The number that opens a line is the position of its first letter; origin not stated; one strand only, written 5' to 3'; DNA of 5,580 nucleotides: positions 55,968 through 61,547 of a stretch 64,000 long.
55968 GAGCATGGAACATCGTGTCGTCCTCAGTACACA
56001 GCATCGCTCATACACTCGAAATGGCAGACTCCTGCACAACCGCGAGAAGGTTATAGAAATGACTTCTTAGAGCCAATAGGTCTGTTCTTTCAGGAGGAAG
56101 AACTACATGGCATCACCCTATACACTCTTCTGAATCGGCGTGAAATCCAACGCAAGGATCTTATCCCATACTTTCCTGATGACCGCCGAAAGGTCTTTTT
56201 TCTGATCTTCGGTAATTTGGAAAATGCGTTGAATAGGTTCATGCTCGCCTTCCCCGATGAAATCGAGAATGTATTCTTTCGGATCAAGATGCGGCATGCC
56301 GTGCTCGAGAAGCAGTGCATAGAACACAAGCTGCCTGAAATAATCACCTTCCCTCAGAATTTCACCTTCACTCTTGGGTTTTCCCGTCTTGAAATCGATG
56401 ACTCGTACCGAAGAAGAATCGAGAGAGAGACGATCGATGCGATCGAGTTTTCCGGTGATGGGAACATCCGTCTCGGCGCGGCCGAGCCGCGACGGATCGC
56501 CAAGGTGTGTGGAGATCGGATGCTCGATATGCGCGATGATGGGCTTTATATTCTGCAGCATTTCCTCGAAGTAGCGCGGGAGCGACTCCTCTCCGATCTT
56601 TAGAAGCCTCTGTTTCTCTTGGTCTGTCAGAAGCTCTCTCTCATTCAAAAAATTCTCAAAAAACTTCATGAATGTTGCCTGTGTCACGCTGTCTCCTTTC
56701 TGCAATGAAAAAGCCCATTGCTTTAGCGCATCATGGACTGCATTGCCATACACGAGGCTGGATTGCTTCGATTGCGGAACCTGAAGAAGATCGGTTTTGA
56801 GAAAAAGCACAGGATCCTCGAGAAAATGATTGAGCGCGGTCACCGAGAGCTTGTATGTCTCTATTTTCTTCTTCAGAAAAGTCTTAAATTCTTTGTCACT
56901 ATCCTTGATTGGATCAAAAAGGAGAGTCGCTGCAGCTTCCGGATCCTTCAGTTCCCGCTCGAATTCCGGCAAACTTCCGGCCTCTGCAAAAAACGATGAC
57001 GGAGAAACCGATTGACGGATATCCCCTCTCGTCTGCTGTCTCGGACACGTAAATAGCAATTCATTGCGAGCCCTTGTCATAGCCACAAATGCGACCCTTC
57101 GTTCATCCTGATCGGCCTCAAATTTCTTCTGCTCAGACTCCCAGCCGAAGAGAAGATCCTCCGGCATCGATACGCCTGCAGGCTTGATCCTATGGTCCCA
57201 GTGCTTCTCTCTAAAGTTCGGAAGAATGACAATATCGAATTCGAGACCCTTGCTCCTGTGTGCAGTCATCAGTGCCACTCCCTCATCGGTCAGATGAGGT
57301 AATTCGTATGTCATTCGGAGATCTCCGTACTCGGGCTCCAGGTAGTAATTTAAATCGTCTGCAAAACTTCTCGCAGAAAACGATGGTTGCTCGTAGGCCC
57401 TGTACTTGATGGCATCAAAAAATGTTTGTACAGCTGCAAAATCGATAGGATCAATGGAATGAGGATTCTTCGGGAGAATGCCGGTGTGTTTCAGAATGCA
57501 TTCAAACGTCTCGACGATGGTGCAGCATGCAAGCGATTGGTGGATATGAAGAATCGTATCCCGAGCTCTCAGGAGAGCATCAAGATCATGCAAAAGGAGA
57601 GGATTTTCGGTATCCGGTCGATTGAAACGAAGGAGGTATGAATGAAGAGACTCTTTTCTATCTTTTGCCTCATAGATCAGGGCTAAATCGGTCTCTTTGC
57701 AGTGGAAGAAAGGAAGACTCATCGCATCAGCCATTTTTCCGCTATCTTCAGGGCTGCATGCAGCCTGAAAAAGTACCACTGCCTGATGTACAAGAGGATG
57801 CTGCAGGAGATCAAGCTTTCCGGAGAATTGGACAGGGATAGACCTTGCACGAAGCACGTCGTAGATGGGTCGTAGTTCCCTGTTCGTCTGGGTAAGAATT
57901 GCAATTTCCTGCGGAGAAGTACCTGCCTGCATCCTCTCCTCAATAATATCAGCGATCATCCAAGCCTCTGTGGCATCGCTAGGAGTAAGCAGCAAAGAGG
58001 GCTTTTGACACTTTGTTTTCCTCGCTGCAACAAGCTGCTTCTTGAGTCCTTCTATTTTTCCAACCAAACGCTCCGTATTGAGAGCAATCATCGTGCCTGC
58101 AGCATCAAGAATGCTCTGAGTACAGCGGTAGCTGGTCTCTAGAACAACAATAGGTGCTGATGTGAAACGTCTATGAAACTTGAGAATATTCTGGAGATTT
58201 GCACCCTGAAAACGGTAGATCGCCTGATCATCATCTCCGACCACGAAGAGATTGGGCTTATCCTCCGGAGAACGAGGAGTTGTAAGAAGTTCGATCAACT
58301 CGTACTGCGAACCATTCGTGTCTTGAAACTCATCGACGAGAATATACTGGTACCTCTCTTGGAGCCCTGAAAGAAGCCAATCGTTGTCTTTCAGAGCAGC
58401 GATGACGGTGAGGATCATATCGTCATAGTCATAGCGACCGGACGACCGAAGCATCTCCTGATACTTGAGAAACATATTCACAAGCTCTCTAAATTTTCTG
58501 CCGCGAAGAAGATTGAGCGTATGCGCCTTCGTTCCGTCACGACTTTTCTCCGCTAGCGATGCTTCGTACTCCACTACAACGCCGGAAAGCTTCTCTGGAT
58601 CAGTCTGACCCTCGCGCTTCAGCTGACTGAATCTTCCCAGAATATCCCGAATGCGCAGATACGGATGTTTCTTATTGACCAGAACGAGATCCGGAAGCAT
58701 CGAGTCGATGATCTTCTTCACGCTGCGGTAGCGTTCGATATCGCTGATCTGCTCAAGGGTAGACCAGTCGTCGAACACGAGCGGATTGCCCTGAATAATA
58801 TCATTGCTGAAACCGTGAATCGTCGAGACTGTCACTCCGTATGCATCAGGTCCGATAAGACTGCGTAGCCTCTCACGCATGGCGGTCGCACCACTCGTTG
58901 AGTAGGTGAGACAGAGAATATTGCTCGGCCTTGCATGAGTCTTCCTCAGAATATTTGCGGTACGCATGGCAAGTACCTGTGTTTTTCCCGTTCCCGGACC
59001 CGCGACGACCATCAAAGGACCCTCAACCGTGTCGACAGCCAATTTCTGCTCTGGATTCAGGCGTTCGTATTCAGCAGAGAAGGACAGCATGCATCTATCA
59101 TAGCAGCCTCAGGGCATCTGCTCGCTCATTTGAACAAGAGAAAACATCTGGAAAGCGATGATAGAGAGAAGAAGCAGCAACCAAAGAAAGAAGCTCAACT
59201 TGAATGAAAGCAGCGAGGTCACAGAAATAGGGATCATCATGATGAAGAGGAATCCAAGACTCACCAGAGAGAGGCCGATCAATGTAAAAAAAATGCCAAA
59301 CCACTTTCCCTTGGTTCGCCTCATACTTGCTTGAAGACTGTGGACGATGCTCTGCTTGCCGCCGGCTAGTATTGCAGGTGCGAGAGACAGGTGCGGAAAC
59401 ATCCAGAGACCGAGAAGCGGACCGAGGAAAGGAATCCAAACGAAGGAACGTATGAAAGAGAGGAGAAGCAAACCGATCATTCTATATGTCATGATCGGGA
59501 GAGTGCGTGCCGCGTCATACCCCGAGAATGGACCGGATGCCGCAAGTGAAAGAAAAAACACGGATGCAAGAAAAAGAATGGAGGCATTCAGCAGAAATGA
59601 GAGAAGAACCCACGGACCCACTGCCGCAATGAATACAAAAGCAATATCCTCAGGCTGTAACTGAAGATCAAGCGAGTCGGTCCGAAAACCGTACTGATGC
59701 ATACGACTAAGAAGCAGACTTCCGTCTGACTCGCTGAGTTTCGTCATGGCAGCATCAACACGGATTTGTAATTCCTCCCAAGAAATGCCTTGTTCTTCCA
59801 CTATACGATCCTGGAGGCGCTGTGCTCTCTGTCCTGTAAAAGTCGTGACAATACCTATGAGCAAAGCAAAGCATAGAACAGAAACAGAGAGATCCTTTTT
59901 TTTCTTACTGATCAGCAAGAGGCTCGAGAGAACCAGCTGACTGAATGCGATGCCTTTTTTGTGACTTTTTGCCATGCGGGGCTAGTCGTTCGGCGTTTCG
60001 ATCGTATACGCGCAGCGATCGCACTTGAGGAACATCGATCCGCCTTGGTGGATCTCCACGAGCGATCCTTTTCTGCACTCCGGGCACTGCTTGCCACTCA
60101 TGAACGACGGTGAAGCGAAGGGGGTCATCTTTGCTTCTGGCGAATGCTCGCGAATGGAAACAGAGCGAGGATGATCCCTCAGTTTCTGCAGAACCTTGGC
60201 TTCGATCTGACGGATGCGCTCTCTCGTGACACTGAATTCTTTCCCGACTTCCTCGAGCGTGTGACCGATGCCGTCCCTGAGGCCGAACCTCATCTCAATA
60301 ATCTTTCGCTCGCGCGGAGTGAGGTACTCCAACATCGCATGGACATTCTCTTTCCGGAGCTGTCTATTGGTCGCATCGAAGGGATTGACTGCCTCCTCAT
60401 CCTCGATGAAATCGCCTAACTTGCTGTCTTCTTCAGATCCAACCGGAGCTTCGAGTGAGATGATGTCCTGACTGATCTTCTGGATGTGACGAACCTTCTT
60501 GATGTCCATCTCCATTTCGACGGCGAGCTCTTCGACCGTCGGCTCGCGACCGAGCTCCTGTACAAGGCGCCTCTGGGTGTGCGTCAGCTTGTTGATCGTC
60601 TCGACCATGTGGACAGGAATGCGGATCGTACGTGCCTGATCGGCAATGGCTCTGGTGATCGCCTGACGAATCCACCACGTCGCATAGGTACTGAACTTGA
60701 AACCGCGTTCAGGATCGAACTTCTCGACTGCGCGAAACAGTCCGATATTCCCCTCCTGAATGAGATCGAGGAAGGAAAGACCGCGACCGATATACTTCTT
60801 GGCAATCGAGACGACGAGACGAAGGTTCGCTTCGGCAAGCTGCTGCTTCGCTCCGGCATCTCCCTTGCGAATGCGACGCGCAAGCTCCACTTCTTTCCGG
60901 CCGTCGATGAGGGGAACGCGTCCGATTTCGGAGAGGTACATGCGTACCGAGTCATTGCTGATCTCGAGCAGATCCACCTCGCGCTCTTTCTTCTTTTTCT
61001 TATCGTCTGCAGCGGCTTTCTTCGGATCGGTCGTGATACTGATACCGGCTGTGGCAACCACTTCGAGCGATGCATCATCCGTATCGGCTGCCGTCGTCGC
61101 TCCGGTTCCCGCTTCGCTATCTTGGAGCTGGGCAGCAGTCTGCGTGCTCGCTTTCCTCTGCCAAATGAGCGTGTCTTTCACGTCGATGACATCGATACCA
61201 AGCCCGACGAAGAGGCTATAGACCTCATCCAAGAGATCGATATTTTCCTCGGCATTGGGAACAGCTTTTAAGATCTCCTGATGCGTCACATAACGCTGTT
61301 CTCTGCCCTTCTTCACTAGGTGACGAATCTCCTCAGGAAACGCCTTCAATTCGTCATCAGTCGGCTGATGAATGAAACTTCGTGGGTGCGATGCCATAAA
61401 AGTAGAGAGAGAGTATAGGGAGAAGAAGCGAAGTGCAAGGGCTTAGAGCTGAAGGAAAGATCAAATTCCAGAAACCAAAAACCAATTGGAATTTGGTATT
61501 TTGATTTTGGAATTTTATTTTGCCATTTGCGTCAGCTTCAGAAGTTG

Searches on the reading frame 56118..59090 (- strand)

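Call 59: search_protein_families(library=pfam, proteins=[window:56118-59090:-], max_evalue=0.001)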
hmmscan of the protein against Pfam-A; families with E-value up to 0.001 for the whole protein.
window:56118-59090:- (990 aa): 6 families
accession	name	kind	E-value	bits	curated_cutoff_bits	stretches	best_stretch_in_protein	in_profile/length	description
PF00580.27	UvrD-helicase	-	6.9e-62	210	23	1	11-309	1-270/271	UvrD/REP helicase N-terminal domain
PF13361.12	UvrD_C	-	2e-26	93.7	25.6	2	315-472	1-150/350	UvrD-like helicase C-terminal domain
PF12705.13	PDDEXK_1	-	6.7e-21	75.8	22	1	747-985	1-231/247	PD-(D/E)XK nuclease superfamily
PF13245.12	AAA_19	-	3.5e-17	63.3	25.1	1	15-294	1-133/134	AAA domain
PF13538.12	UvrD_C_2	-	2.1e-07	31.1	27.4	0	605-628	2-27/52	UvrD-like helicase C-terminal domain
PF13087.12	AAA_12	-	0.00043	20.3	27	0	603-682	137-192/195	AAA domain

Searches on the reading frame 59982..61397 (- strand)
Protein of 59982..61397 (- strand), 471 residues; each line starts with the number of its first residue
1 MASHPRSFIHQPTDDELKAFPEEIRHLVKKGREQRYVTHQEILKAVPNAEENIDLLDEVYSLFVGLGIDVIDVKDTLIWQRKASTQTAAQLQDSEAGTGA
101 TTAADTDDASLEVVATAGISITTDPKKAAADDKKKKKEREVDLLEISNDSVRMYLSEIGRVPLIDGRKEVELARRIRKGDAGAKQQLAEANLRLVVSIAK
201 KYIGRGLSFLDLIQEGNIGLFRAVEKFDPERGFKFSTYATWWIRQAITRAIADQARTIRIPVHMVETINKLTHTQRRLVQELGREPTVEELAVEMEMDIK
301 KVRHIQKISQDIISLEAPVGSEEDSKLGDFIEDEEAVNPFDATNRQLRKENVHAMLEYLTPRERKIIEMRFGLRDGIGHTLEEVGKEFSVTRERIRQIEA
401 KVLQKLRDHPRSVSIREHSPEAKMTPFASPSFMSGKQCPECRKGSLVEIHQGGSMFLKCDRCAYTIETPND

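Call 59: search_protein_families(library=pfam, proteins=[window:59982-61397:-], max_evalue=0.001)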
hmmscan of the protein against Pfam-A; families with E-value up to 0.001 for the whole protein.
window:59982-61397:- (471 aa): 5 families
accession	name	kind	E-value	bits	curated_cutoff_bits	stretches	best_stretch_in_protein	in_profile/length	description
PF04539.22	Sigma70_r3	-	8.2e-28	96.8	25.3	1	266-342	1-77/78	Sigma-70 region 3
PF04542.20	Sigma70_r2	-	3.5e-25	88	24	1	187-257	1-71/71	Sigma-70 region 2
PF04545.22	Sigma70_r4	-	2.3e-16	59.5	24.1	1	356-407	2-49/50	Sigma-70, region 4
PF00140.25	Sigma70_r1_2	-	1.6e-13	50.8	22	1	149-180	1-32/34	Sigma-70 factor, region 1.2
PF03979.19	Sigma70_r1_1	-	1.1e-11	45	22.5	1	22-86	5-68/81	Sigma-70 factor, region 1.1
